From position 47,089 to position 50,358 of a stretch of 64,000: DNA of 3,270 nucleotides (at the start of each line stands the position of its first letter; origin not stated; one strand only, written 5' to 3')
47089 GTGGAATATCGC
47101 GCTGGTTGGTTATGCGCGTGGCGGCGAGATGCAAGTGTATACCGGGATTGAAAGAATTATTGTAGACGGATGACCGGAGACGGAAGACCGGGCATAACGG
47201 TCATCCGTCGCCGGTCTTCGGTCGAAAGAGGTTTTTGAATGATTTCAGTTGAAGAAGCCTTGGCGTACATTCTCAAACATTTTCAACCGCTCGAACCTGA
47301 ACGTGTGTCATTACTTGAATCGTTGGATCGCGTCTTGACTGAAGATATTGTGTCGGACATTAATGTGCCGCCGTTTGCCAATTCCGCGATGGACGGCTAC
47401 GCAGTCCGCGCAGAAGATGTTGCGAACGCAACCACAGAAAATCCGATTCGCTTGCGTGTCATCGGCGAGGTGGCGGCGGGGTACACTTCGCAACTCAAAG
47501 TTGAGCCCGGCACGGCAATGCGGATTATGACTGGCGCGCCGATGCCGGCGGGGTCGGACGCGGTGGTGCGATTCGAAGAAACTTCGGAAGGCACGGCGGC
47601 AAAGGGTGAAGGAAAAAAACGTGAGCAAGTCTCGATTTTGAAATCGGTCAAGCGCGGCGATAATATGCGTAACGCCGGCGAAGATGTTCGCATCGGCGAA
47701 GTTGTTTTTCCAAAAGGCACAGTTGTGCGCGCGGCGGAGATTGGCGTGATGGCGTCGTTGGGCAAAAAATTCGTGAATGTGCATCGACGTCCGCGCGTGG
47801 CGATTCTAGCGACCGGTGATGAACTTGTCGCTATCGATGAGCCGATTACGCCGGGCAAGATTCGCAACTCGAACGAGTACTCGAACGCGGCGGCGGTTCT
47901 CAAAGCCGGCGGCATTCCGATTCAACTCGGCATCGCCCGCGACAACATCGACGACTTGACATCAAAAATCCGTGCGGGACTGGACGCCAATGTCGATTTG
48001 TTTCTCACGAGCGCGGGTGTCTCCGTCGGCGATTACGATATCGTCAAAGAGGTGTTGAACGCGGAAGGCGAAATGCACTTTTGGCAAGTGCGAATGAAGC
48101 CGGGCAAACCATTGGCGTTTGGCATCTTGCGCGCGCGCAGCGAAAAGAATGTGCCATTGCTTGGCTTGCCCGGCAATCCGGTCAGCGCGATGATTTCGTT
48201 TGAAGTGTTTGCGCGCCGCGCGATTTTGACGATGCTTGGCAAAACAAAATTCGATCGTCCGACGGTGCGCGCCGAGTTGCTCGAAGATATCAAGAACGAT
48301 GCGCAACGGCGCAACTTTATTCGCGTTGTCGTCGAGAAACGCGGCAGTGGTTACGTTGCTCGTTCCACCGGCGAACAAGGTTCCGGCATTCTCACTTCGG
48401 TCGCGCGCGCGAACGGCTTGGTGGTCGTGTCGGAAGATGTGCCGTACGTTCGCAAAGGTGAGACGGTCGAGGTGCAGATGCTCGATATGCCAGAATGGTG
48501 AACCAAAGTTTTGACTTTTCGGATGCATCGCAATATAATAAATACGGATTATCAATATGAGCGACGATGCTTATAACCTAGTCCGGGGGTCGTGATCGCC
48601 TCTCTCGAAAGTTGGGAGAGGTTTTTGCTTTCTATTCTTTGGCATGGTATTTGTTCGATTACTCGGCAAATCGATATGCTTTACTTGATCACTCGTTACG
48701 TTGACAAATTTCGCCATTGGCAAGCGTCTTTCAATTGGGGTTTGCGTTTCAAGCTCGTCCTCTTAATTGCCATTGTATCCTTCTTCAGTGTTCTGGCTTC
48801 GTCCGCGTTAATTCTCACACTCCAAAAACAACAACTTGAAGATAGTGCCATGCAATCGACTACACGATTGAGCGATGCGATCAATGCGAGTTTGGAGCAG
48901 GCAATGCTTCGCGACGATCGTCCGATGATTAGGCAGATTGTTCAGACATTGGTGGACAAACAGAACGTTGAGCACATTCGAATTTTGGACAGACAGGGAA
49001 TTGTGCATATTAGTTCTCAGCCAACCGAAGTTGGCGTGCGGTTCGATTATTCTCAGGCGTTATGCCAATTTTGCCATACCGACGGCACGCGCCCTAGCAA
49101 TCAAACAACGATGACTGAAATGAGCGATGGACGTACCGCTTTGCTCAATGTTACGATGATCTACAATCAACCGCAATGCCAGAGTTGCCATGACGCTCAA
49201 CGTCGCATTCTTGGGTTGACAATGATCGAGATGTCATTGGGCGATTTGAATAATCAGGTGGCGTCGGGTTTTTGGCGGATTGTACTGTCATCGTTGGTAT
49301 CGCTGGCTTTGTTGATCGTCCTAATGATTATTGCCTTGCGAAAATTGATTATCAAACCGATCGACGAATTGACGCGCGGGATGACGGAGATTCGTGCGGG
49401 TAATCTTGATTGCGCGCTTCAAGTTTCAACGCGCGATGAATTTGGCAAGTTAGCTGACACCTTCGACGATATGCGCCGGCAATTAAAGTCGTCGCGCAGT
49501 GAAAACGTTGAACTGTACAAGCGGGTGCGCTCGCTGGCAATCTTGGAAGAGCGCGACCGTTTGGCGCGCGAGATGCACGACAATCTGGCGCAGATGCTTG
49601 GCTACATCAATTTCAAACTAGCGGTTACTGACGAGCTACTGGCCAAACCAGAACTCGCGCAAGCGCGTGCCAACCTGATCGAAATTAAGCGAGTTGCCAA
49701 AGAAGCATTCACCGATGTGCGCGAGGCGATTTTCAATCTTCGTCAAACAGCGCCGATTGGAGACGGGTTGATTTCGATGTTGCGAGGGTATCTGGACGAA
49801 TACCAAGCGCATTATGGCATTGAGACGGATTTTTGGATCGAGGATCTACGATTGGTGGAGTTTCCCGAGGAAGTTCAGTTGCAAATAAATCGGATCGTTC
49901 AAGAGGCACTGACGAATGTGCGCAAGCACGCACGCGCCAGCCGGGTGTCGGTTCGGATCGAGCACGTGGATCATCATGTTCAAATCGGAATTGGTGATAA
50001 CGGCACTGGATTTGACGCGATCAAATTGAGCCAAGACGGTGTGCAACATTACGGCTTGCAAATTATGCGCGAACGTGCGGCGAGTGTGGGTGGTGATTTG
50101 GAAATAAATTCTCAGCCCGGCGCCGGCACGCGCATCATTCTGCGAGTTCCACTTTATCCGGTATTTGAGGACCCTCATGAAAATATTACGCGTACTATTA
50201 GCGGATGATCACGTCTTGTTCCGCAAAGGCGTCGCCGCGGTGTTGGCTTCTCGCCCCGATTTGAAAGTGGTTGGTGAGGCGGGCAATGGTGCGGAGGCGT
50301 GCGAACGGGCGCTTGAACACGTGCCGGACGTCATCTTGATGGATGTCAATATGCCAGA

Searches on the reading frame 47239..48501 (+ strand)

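Call 34: search_protein_families(library=ncbifam, proteins=[window:47239-48501:+], max_evalue=1e-10)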
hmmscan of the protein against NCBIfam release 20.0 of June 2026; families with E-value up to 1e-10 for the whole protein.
window:47239-48501:+ (420 aa): 7 families
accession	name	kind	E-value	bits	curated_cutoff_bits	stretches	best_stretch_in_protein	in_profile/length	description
NF045515.2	Glp_gephyrin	equivalog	1.2e-124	416.2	475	1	3-415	2-403/403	molybdotransferase-like divisome protein Glp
NF007960.1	PRK10680.1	equivalog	1.1e-117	393.3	440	1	2-415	1-401/401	molybdopterin molybdotransferase MoeA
NF050098.1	MoeA_actino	exception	3.3e-116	388.3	560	1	3-415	2-400/400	molybdopterin molybdotransferase MoeA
NF011068.0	PRK14498.1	equivalog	5.6e-114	381.5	534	1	2-416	10-411/647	molybdopterin biosynthesis protein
NF011060.0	PRK14491.1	equivalog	4e-103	345.9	532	1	2-414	200-593/598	bifunctional molybdopterin-guanine dinucleotide biosynthesis adaptor protein MobB/molybdopterin molybdotransferase MoeA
NF011067.0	PRK14497.1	equivalog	1.1e-62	212.4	536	1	2-414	11-403/546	putative molybdopterin biosynthesis protein MoeA/unknown domain fusion protein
TIGR00177.1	molyb_syn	domain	5.3e-25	88.1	85.35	1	185-326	2-147/148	molybdenum cofactor synthesis domain-containing protein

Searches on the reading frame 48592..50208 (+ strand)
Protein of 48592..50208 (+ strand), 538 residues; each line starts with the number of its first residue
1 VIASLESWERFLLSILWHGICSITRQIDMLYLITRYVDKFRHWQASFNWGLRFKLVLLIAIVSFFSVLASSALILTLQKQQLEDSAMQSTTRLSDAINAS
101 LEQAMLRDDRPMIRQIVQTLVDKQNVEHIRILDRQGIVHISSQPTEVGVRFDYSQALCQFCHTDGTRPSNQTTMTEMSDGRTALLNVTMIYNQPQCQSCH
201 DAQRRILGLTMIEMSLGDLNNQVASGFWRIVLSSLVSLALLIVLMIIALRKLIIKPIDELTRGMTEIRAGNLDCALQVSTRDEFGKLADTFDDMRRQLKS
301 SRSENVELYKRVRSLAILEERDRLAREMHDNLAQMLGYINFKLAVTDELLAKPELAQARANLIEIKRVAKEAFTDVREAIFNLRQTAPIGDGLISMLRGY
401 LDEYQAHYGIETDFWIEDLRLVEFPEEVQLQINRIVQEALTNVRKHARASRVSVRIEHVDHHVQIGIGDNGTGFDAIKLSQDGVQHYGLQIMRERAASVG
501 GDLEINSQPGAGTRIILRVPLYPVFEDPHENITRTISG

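Call 34: search_protein_families(library=ncbifam, proteins=[window:48592-50208:+], max_evalue=1e-10)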
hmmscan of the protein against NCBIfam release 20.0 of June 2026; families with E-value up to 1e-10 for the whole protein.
window:48592-50208:+ (538 aa): 11 families
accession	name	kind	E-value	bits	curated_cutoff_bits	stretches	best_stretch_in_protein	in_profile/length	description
NF008184.0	PRK10935.1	equivalog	7.9e-42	143.6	553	1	310-520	353-558/565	nitrate/nitrite two-component system sensor histidine kinase NarQ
NF007896.0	PRK10600.1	equivalog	6.3e-34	117.6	578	1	310-517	380-581/598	nitrate/nitrite two-component system sensor histidine kinase NarX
NF052443.1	SensHisKinMctS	equivalog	5e-30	104.2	700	1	317-520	247-447/457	two-component system sensor histidine kinase MctS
NF052531.1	Strep_LiaS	equivalog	4.8e-29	101.7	450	1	214-521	30-327/328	envelope stress sensor histidine kinase LiaS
NF047786.1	his_kin_MadS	equivalog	9e-25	87.7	500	1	304-520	214-434/434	MadS family sensor histidine kinase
NF008649.0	PRK11644.1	equivalog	1.6e-22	79.9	408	1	293-519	277-494/499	signal transduction histidine-protein kinase/phosphatase UhpB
NF033092.0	HK_WalK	equivalog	1.6e-20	73.2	725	1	53-313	7-261/594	cell wall metabolism sensor histidine kinase WalK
NF047322.1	HK_morpho_MacS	equivalog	1.7e-17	63.6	300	1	422-520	266-367/367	MacS family sensor histidine kinase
NF038263.1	prot_phos_SiaA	equivalog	1.5e-11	43.6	700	1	226-330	307-409/658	biofilm regulation protein phosphatase SiaA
NF040691.1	MtrAB_MtrB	equivalog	3.2e-11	42.9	450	0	51-301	5-260/507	MtrAB system histidine kinase MtrB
NF011874.0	PRK15347.1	equivalog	9.9e-11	40.4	852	0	430-523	512-616/921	two component system sensor kinase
